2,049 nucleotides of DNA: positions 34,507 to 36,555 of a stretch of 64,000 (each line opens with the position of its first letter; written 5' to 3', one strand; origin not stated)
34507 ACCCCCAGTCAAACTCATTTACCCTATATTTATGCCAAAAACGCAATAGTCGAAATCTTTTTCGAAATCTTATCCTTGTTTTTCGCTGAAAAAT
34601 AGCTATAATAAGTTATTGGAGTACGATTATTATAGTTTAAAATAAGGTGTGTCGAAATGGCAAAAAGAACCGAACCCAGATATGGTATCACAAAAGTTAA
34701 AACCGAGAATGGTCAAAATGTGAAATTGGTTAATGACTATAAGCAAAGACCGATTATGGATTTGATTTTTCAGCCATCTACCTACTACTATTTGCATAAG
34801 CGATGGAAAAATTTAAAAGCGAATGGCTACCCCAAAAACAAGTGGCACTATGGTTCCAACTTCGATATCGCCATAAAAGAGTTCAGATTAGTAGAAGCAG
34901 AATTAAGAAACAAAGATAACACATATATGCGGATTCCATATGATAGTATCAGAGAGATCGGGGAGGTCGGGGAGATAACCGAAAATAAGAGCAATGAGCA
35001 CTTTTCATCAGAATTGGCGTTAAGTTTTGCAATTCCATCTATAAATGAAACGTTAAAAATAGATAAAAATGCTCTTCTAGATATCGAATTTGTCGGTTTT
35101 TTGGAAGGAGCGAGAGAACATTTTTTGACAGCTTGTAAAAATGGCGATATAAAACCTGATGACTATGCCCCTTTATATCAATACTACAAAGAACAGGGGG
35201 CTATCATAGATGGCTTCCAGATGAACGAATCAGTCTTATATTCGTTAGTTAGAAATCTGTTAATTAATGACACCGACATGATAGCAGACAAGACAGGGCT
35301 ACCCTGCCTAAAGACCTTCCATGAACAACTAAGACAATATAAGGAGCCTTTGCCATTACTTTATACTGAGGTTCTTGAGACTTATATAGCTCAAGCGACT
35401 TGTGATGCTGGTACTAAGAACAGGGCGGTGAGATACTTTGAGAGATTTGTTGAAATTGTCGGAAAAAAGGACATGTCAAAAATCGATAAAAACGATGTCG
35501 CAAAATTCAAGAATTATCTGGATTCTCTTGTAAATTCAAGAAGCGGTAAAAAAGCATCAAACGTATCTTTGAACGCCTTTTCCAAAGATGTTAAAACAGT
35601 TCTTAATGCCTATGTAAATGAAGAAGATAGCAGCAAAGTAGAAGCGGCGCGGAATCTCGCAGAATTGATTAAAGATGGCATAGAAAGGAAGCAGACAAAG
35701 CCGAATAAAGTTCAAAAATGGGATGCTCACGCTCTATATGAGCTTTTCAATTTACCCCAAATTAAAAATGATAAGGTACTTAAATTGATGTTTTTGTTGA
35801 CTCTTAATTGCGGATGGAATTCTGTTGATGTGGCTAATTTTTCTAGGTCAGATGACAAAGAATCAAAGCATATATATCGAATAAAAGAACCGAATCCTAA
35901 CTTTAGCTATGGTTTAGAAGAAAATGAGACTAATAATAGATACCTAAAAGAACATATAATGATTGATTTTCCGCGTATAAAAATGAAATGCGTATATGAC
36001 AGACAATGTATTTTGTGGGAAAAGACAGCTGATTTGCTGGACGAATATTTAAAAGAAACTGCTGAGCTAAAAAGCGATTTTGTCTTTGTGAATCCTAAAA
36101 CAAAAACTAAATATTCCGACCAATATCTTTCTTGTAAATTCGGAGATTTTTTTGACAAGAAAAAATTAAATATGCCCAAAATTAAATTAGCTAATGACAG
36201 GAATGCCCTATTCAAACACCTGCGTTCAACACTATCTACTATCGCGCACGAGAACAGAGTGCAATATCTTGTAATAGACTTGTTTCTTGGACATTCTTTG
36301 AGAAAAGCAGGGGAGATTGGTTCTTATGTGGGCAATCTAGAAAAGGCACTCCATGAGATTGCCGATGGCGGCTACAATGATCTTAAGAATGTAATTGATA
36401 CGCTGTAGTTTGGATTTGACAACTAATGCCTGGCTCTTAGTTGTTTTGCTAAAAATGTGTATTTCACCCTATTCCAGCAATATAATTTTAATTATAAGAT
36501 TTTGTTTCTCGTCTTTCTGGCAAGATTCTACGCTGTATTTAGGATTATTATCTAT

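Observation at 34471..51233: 16.7 kb integrative island in tRNA-Pro(GGG) with exact attL/attR footprint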

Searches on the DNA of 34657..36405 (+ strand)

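Call 115: search_rna_families(source=L025, threshold=evalue, max_evalue=1)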
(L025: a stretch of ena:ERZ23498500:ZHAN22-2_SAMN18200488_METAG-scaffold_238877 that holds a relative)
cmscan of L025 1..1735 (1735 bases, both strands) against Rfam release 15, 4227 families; matches with E-value up to 1: 0.
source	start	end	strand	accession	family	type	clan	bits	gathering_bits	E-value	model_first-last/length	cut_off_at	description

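Call 119: search_rna_families(sources=[L026, L028, L029], threshold=evalue, max_evalue=1)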
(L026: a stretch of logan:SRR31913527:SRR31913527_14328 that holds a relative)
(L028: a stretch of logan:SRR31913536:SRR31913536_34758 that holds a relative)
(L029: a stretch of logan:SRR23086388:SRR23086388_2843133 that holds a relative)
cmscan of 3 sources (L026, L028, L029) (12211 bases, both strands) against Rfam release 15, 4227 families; matches with E-value up to 1: 2.
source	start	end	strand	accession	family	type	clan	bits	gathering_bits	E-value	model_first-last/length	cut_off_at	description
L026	2115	2162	+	RF01687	Acido-Lenti-1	Gene; sRNA;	-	33.1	37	0.0002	1-46/46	no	Acido-Lenti-1 RNA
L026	796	863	-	RF01516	v-snoRNA-1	Gene; snRNA; snoRNA; CD-box;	-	23.2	75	0.5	1-65/65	no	Human herpesvirus 1 small nucleolar RNA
